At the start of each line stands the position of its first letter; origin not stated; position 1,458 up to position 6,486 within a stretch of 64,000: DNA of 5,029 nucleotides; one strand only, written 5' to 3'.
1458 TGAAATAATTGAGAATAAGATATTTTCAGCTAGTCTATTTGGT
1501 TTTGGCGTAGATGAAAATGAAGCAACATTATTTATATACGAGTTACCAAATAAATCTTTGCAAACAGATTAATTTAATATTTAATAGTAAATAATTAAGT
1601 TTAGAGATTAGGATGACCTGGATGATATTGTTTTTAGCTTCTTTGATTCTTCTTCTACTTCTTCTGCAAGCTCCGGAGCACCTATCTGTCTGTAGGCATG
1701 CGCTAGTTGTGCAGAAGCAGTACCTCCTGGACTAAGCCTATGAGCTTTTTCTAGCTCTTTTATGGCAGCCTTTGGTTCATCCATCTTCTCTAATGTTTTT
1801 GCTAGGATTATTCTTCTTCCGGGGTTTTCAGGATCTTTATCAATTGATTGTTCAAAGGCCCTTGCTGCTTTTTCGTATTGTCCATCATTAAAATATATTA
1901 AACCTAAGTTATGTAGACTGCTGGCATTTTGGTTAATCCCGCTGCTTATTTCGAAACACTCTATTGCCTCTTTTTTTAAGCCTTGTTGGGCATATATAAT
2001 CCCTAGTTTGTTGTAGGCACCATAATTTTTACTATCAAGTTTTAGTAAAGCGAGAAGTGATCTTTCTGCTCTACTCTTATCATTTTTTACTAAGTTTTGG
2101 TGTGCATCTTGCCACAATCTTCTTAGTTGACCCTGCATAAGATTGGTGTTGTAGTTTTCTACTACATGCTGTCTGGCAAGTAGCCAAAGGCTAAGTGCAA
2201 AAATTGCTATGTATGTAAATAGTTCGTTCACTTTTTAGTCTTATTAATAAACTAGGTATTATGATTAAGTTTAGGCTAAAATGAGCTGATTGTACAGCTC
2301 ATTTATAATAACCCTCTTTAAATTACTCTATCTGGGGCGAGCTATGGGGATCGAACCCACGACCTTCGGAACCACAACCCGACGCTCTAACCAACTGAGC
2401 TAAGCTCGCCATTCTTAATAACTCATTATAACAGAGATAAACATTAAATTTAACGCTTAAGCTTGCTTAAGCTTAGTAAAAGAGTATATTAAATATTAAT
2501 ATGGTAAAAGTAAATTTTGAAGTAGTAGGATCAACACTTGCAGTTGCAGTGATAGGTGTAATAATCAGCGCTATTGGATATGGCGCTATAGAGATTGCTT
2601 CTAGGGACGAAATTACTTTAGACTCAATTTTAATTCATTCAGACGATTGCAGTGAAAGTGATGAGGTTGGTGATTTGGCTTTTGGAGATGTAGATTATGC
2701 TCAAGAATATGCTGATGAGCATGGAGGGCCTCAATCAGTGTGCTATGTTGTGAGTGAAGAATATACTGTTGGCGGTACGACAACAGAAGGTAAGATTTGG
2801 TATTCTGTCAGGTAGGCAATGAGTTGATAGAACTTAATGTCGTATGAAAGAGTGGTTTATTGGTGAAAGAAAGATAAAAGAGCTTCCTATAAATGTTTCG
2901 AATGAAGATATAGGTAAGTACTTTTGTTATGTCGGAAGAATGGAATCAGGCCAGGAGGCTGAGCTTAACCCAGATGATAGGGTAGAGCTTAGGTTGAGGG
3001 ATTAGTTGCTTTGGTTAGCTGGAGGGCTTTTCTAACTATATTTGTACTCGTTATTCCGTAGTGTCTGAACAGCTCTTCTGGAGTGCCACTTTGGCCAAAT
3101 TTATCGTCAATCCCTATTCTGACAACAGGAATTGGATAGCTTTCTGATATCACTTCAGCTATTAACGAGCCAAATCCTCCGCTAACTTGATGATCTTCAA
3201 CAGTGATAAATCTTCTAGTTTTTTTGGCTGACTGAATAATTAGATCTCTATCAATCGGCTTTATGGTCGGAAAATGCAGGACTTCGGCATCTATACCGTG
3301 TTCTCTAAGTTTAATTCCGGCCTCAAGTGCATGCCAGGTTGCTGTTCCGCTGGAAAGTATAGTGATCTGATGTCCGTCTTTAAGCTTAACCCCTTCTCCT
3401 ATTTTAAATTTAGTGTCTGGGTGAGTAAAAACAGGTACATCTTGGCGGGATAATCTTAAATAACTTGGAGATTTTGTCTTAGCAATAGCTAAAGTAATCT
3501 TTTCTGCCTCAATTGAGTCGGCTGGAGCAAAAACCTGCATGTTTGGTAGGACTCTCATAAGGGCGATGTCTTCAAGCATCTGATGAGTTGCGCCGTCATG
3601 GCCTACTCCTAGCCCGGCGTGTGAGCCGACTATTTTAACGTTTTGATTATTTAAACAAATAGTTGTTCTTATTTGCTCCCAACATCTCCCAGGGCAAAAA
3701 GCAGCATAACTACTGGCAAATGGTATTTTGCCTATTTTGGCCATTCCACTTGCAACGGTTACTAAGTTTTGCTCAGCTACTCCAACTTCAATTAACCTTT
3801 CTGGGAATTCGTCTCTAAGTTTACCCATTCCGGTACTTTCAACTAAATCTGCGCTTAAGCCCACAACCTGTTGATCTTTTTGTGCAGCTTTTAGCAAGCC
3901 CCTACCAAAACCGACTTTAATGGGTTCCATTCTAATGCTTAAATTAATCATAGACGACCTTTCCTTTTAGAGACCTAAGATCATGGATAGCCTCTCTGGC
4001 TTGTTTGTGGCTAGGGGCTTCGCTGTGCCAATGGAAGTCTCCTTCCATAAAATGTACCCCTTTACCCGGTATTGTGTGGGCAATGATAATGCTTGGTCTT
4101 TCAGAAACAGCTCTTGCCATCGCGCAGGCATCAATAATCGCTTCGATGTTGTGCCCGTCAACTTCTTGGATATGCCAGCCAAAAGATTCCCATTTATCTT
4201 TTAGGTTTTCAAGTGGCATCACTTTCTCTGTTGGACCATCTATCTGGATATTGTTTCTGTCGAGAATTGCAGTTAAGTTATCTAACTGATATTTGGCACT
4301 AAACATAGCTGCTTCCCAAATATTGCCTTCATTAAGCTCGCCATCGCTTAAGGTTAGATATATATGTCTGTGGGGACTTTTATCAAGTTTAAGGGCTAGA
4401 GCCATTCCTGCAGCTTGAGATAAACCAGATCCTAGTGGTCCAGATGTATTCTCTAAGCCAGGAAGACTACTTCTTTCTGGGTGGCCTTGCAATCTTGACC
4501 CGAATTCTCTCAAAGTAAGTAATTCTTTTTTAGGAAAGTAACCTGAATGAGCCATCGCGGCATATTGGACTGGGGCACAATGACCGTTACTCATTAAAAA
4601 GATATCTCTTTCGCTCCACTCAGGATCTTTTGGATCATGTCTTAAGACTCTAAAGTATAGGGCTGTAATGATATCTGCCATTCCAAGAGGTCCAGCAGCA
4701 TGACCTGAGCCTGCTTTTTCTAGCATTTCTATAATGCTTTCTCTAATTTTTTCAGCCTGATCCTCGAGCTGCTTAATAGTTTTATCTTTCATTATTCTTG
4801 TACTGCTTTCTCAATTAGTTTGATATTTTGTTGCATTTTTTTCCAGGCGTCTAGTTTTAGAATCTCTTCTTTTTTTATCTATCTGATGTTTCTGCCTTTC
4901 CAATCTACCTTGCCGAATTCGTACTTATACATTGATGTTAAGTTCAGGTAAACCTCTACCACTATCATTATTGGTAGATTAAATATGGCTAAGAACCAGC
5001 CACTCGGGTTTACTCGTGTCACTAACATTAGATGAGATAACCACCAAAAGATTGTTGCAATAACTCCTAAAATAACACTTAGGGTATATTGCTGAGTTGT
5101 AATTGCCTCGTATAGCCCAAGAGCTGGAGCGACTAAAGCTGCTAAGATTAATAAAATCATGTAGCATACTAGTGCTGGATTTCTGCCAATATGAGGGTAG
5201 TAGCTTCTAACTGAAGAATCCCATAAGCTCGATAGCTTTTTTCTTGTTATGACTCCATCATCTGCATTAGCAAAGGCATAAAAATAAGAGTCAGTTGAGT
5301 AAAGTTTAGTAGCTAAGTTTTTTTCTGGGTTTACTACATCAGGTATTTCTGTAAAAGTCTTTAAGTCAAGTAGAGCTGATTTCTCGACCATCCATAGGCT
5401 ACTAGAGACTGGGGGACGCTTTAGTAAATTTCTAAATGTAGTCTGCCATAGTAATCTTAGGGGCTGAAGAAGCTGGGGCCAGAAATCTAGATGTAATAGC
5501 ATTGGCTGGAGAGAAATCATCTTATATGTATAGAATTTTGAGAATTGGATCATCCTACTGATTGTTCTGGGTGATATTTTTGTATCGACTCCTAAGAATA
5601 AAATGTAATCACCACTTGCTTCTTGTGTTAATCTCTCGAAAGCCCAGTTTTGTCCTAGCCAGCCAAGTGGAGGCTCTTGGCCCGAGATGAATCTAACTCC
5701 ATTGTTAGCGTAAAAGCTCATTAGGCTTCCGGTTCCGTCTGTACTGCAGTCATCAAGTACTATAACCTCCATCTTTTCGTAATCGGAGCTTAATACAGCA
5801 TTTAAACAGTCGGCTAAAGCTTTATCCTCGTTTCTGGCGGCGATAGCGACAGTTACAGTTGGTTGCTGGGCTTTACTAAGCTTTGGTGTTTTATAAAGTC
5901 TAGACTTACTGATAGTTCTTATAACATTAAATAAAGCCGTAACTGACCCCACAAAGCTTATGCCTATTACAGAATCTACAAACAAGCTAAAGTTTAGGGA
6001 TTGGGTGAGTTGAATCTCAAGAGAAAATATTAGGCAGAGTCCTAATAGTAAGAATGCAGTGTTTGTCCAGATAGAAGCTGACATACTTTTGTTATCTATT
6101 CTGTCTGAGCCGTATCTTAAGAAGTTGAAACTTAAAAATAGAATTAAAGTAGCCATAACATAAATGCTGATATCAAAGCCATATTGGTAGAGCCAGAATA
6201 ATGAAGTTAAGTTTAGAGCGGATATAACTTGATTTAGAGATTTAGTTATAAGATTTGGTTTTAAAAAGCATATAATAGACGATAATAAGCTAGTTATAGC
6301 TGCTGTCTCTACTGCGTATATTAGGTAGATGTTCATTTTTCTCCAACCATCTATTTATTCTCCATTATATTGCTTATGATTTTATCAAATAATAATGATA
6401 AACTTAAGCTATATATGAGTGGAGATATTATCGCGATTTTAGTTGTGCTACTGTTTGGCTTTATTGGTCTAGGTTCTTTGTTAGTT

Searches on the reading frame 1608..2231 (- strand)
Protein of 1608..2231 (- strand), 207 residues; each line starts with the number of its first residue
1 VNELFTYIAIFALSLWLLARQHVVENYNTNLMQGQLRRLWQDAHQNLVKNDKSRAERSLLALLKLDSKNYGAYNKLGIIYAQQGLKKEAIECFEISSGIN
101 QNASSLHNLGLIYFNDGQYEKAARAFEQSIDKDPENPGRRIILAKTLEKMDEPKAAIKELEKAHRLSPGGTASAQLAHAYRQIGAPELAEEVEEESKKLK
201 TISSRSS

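Call 26: search_protein_families(library=pfam, proteins=[window:1608-2231:-], max_evalue=0.001)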
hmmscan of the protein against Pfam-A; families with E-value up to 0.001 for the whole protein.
window:1608-2231:- (207 aa): 17 families
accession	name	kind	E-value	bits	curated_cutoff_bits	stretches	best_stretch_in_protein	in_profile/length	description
PF07719.23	TPR_2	-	3.1e-18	64.8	27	1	104-136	2-34/34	Tetratricopeptide repeat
PF00515.34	TPR_1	-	9.5e-18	63.6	27.8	2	103-136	1-34/34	Tetratricopeptide repeat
PF13181.12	TPR_8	-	1.3e-15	56.6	25.7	1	103-135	1-33/34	Tetratricopeptide repeat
PF13176.12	TPR_7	-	4.5e-13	48.6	27.9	1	105-137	1-35/36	Tetratricopeptide repeat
PF13432.12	TPR_16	-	8.3e-13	49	32.7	2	109-170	3-64/65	Tetratricopeptide repeat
PF14559.12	TPR_19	-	3.4e-12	47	25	1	116-163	4-51/68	Tetratricopeptide repeat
PF13424.12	TPR_12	-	6.3e-12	46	30.1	1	72-131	5-73/77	Tetratricopeptide repeat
PF13374.12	TPR_10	-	1.5e-11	44.3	27.5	1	103-131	2-30/42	Tetratricopeptide repeat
PF13428.12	TPR_14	-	2.5e-11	43.5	23.5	0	107-145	5-43/44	Tetratricopeptide repeat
PF13371.12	TPR_9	-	3.2e-11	43.5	35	0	106-142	32-68/73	Tetratricopeptide repeat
PF12895.13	ANAPC3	-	4.6e-10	40.1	27.2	1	83-163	2-82/82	Anaphase-promoting complex, cyclosome, subunit 3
PF13431.12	TPR_17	-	5.7e-10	39.1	24.4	0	101-122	11-32/34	Tetratricopeptide repeat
PF13414.12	TPR_11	-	3.3e-09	36.7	26.8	1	110-137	1-28/42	TPR repeat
PF13174.12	TPR_6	-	4.8e-08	33.6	26.3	0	106-135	3-32/33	Tetratricopeptide repeat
PF23914.1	TPR_CcmH_CycH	-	5.7e-08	33.2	42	0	106-154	53-101/158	Cytochrome c-type biogenesis protein H TPR domain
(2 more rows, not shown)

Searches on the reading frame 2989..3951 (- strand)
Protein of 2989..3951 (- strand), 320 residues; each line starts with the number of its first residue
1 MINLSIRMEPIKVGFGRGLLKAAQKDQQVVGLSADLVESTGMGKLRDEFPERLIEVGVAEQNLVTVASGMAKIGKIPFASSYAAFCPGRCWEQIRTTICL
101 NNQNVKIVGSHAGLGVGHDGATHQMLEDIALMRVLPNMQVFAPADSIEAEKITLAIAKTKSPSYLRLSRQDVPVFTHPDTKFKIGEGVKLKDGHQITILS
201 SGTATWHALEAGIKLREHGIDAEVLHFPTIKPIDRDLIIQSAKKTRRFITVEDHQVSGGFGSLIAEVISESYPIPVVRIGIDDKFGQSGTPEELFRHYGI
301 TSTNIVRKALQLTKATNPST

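Call 26: search_protein_families(library=pfam, proteins=[window:2989-3951:-], max_evalue=0.001)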
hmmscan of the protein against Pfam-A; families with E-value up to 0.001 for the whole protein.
window:2989-3951:- (320 aa): 3 families
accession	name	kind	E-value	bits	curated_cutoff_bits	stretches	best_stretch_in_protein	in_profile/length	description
PF02779.29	Transket_pyr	-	5.8e-39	134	27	1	15-173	9-173/174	Transketolase, pyrimidine binding domain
PF02780.25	Transketolase_C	-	9.8e-31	106.7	25.9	1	185-305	1-124/124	Transketolase, C-terminal domain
PF22613.1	Transketolase_C_1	-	4.2e-06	27.4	27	1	192-301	10-113/113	Transketolase-like TK C-terminal domain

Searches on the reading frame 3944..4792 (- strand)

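Call 26: search_protein_families(library=pfam, proteins=[window:3944-4792:-], max_evalue=0.001)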
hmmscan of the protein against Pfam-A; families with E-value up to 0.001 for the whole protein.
window:3944-4792:- (282 aa): 3 families
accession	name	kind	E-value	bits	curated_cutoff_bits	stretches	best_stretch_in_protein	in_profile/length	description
PF00456.26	Transketolase_N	-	7.1e-59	199.9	22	1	12-259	5-262/334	Transketolase, thiamine diphosphate binding domain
PF13292.11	DXP_synthase_N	-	3.3e-11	43.4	21.2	1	4-185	13-176/274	1-deoxy-D-xylulose-5-phosphate synthase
PF00676.26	E1_dh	-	2.1e-08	33.9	22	1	115-234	98-218/300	Dehydrogenase E1 component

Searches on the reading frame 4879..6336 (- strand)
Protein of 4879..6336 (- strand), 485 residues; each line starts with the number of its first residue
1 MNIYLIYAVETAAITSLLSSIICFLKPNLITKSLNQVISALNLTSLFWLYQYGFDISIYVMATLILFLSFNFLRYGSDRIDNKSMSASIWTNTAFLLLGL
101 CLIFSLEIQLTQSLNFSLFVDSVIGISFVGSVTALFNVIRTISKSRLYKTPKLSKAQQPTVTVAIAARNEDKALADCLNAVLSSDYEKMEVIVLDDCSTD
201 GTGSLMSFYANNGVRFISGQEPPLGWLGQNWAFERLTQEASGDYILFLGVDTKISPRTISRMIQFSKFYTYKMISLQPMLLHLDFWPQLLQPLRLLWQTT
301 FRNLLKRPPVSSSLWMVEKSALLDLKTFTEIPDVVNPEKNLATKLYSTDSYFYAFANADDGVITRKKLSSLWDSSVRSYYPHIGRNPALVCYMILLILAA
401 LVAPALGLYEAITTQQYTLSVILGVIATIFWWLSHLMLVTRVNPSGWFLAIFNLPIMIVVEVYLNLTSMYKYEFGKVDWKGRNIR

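Call 26: search_protein_families(library=pfam, proteins=[window:4879-6336:-], max_evalue=0.001)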
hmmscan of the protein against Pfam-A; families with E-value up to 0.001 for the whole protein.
window:4879-6336:- (485 aa): 3 families
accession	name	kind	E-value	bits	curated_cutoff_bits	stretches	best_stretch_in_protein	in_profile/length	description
PF00535.33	Glycos_transf_2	-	1.4e-17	64.6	23.3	1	162-274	1-111/168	Glycosyl transferase family 2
PF13641.12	Glyco_tranf_2_3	-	3.7e-06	27.6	27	1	159-292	1-137/230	Glycosyltransferase like family 2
PF10111.15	Glyco_tranf_2_2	-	0.00023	21.2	27.3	1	168-265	7-105/276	Glycosyltransferase like family 2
